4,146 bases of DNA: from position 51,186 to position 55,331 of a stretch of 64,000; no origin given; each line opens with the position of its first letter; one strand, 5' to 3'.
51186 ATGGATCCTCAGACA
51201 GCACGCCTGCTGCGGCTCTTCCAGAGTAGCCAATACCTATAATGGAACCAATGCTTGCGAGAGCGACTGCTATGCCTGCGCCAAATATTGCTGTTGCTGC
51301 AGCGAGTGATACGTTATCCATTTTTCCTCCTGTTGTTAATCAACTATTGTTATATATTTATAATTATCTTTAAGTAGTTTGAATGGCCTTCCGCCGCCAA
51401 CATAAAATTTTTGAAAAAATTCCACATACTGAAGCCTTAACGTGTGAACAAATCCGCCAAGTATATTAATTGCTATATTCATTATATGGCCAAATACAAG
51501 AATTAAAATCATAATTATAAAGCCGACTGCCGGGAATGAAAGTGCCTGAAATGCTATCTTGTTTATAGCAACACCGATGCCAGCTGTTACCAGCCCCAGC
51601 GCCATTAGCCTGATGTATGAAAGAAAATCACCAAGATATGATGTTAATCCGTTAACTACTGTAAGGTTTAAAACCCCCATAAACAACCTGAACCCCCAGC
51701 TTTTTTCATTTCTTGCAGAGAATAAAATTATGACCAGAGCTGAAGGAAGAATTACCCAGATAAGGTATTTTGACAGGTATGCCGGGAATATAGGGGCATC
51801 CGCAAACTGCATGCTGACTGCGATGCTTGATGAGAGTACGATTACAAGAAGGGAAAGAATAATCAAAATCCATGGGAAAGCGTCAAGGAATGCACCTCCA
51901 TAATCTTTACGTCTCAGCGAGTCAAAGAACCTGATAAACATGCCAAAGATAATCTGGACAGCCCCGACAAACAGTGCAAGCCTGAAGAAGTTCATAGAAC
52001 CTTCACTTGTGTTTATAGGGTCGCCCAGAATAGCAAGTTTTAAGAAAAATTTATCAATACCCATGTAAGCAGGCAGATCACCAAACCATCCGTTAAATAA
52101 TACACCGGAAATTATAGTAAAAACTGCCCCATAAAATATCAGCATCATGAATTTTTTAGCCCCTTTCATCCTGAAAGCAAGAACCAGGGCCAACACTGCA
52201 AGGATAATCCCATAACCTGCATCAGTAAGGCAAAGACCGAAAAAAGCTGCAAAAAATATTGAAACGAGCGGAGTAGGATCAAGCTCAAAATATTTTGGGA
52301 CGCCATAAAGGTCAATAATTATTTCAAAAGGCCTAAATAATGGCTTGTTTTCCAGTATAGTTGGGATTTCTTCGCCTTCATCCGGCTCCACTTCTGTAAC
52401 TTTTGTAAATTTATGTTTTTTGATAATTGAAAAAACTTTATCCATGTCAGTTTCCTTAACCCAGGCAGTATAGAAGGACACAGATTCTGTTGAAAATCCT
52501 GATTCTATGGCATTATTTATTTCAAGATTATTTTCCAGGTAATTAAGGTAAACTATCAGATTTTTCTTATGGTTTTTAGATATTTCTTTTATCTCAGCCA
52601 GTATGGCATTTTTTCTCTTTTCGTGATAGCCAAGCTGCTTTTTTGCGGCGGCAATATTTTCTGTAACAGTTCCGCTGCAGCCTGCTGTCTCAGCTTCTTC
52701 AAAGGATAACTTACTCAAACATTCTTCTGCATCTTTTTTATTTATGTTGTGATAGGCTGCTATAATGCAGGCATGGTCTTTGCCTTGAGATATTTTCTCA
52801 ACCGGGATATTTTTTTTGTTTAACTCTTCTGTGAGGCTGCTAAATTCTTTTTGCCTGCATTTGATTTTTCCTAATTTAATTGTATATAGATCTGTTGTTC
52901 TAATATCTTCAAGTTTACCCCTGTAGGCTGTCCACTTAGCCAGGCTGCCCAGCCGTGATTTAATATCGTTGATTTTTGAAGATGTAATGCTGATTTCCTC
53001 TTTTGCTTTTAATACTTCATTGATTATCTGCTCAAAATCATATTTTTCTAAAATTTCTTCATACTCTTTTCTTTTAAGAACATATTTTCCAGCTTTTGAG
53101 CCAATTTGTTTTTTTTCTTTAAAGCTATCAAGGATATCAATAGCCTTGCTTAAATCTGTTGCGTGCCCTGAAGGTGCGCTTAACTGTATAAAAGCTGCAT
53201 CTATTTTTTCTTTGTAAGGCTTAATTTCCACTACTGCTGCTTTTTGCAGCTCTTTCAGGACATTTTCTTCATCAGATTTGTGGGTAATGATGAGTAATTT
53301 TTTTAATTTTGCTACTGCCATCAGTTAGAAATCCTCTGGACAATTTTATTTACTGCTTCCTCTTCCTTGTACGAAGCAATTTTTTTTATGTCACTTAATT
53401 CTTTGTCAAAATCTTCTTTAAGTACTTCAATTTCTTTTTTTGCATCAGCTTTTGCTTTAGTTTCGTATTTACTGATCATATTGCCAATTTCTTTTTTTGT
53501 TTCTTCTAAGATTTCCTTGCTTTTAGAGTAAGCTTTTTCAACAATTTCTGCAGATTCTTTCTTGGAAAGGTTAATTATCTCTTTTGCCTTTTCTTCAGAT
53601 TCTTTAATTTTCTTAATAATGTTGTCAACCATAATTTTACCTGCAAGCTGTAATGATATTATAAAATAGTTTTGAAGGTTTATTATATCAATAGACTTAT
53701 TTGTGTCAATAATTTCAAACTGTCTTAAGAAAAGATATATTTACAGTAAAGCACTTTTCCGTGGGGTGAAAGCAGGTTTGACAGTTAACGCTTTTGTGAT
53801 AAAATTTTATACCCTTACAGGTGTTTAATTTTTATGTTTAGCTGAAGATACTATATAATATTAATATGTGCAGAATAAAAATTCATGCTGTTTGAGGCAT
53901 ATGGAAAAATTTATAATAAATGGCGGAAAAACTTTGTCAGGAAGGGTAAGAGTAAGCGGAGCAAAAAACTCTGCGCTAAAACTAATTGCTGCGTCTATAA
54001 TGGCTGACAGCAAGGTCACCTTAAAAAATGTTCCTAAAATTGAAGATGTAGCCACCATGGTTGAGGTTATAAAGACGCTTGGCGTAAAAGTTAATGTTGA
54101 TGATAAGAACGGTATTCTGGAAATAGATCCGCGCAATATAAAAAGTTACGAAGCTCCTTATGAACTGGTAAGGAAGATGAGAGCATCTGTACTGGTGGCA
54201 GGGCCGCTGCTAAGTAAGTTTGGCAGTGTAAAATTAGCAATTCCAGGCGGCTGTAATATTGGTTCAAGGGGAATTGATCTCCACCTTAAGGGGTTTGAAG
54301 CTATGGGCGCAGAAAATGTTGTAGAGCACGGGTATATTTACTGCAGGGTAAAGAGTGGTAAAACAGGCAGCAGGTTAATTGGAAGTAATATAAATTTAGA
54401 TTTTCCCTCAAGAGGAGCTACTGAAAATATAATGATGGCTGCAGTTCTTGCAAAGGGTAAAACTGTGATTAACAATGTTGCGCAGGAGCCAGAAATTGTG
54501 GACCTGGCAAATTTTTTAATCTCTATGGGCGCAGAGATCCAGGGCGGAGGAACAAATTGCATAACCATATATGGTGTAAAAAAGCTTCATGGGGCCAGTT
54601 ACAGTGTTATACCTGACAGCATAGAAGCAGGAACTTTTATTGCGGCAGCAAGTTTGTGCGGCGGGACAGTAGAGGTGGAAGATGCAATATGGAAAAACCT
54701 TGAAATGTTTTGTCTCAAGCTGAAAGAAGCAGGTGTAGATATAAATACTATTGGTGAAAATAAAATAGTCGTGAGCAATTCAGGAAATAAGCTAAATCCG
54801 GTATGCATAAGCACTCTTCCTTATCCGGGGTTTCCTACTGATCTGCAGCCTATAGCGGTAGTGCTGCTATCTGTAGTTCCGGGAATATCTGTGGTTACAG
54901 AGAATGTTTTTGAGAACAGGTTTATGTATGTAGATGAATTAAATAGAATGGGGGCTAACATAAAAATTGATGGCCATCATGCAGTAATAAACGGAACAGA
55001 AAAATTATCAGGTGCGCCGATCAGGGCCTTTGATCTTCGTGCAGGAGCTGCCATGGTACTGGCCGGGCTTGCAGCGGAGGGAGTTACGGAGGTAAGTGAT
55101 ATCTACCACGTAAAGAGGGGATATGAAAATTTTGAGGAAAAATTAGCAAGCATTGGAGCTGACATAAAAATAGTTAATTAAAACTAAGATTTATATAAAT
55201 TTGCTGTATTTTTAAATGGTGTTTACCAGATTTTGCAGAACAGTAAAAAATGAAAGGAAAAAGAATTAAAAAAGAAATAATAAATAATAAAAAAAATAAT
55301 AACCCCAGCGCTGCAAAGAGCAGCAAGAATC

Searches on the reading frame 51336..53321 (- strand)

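Call 101: search_protein_families(library=pfam, proteins=[window:51336-53321:-], max_evalue=1e-8)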
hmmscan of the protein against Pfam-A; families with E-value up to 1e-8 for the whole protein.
window:51336-53321:- (661 aa): 1 family
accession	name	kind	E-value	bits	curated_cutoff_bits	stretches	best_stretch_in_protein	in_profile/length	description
PF01496.24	V_ATPase_I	-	1.5e-19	69.9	30.7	1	218-391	250-423/815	V-type ATPase 116kDa subunit family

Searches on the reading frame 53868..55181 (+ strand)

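Call 101: search_protein_families(library=pfam, proteins=[window:53868-55181:+], max_evalue=1e-8)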
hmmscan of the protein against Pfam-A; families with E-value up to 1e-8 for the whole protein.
window:53868-55181:+ (437 aa): 1 family
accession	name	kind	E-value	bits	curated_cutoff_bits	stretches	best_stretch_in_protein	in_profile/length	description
PF00275.25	EPSP_synthase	-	2.2e-110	369.7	22.8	1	18-426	2-417/417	EPSP synthase (3-phosphoshikimate 1-carboxyvinyltransferase)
